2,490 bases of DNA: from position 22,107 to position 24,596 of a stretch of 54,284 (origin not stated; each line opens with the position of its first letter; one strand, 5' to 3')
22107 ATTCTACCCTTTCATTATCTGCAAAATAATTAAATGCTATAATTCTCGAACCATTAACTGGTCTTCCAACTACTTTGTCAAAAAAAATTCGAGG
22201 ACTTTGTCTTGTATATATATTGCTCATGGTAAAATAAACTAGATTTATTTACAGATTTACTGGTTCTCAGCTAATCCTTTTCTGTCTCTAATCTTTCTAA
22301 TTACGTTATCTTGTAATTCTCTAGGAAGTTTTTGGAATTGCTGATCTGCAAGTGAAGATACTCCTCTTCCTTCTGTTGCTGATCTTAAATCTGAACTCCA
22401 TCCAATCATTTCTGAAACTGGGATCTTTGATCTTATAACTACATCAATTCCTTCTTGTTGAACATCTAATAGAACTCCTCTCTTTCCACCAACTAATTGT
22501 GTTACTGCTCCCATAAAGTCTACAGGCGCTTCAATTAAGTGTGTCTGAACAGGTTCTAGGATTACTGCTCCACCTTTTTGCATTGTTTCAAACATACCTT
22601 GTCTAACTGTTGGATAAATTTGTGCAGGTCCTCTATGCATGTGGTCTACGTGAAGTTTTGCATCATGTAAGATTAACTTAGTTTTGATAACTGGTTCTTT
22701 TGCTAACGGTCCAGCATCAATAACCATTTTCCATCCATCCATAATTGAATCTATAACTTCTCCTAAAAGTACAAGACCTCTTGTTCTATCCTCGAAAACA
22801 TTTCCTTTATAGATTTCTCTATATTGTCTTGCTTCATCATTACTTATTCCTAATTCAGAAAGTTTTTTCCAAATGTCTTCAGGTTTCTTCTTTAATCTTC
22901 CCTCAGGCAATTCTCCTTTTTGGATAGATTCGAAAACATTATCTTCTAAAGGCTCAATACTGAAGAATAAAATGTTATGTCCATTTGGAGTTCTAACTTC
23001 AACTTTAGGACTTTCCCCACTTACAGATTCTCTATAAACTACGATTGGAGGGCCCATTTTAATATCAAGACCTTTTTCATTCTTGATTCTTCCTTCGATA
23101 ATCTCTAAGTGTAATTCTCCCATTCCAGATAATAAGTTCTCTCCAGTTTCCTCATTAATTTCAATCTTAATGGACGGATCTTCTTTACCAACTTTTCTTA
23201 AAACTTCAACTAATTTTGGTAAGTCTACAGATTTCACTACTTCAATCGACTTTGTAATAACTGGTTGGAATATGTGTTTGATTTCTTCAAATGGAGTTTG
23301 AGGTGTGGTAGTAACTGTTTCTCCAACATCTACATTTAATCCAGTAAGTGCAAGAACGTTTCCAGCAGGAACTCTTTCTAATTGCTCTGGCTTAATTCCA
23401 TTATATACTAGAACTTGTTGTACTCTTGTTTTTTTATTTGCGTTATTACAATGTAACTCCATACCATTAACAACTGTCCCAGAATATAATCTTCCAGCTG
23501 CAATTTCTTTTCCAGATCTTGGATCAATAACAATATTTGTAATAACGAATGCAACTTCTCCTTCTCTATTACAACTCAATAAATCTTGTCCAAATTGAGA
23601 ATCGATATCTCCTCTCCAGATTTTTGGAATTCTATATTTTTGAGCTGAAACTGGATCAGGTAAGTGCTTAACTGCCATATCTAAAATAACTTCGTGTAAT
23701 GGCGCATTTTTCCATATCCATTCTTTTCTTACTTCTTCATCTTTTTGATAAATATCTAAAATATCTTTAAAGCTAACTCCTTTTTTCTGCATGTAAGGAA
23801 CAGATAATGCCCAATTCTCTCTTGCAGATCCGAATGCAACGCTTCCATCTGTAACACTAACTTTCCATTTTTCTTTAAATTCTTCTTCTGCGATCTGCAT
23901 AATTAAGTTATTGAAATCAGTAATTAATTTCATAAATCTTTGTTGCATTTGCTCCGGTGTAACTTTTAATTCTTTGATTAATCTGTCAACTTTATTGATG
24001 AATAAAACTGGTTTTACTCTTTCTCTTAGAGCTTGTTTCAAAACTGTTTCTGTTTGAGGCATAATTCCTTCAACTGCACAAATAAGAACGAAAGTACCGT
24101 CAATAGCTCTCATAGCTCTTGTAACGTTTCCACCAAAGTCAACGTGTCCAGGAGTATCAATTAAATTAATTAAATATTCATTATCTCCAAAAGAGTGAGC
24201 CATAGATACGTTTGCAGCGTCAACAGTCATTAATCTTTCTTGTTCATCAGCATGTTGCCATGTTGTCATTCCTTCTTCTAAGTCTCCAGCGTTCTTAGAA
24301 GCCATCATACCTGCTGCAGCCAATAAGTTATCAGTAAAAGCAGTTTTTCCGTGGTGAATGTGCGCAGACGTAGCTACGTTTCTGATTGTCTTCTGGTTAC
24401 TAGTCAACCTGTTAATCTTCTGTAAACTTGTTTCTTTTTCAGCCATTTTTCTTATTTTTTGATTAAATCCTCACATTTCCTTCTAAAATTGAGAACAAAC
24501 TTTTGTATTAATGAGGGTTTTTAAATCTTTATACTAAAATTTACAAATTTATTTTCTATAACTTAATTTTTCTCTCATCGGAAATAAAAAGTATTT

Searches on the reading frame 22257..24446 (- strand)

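Call 9: search_protein_families(library=ncbifam, proteins=[window:22257-24446:-])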
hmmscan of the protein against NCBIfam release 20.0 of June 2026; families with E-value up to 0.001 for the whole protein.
window:22257-24446:- (729 aa): 32 families (the best 25 are shown)
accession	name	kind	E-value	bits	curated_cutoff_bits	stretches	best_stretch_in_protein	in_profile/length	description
TIGR00490.1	aEF-2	equivalog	3.3e-273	908.2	738.45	1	7-726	5-718/720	elongation factor EF-2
TIGR00484.1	EF-G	equivalog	6.3e-85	285.7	659.4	3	17-172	6-156/691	elongation factor G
NF009381.0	PRK12740.1-5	subfamily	1.7e-82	277.9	583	3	253-479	267-486/692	elongation factor G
NF009891.0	PRK13351.1-1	equivalog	1.7e-65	221.9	597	3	253-478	252-475/681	elongation factor G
TIGR01394.1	TypA_BipA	equivalog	9.7e-57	192.5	757.3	3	21-177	1-150/594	translational GTPase TypA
NF012153.1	tet_protect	equivalog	7.5e-53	179.7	775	3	23-171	2-145/614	tetracycline resistance ribosomal protection protein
NF009379.0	PRK12740.1-3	equivalog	2.1e-51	175.3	513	3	295-478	289-467/674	elongation factor G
NF009377.1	PRK12740.1-1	equivalog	3.2e-47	161.4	890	3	15-171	7-158/700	elongation factor G-like protein EF-G2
NF058620.1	EFG2_Bacteroid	exception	2.1e-45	155.4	1000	3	295-476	298-479/717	elongation factor G2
TIGR01393.1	lepA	equivalog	1.6e-40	139.1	533.9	2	20-157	2-136/595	translation elongation factor 4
NF033148.1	tet_protect_M_W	exception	1.8e-34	119.1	1100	2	21-173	3-150/639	TetM/TetW/TetO/TetS family tetracycline resistance ribosomal protection protein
NF007583.0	PRK10218.1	equivalog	5.1e-31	107.3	1260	1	20-171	4-148/607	ribosome-dependent GTPase TypA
NF001964.0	PRK00741.1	equivalog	1.4e-30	106.2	473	2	16-159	7-149/529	peptide chain release factor 3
NF000120.3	47473_otr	exception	1.6e-30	106.3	900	2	23-155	4-131/608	tetracycline resistance ribosomal protection protein Otr(A)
NF009892.0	PRK13351.1-3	equivalog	2e-27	95.9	640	2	20-159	2-141/623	elongation factor G-like protein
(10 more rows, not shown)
